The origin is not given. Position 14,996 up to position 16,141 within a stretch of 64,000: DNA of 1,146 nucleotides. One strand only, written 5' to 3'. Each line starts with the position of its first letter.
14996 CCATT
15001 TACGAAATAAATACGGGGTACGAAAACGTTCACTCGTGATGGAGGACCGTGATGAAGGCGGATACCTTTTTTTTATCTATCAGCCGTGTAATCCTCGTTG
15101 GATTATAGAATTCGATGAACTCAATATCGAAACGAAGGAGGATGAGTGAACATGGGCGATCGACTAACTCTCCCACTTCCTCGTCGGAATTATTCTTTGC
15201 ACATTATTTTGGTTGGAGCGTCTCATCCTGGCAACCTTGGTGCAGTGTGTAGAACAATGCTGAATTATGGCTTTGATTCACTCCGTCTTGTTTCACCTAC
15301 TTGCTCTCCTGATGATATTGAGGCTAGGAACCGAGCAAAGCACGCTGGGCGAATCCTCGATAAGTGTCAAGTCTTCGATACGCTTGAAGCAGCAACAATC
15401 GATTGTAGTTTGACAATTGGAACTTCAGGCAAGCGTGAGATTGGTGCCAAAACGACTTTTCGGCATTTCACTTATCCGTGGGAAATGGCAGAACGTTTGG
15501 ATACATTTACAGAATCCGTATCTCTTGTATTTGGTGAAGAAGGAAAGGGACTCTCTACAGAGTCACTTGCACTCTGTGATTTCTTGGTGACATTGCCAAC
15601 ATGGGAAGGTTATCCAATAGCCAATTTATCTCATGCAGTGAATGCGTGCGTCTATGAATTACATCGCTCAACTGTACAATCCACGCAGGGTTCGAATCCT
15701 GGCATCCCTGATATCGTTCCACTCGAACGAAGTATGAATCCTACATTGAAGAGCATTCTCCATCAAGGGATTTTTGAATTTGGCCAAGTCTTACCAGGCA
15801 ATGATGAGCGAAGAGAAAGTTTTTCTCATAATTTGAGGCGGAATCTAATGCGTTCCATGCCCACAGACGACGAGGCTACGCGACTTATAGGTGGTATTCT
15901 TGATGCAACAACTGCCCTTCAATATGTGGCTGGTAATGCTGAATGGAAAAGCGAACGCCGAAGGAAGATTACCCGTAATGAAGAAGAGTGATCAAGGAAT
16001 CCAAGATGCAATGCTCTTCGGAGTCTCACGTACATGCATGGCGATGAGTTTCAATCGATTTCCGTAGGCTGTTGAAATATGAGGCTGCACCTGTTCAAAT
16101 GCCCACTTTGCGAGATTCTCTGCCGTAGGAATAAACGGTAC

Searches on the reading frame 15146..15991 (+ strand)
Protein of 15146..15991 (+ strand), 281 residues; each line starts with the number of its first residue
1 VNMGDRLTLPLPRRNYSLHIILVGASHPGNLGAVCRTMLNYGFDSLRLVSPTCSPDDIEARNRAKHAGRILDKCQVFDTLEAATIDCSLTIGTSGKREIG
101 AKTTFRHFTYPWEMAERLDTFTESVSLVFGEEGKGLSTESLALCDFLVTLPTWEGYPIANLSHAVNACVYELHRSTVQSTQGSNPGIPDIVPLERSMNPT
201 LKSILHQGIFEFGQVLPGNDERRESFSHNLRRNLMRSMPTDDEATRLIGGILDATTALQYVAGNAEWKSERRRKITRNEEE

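Call 73: search_protein_families(library=pfam, proteins=[window:15146-15991:+], max_evalue=0.00001)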
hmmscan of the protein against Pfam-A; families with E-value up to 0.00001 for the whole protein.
window:15146-15991:+ (281 aa): 1 family
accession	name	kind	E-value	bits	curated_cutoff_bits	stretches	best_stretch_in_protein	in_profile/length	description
PF00588.24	SpoU_methylase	-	2.5e-23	83.2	29.7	1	18-170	2-142/142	SpoU rRNA Methylase family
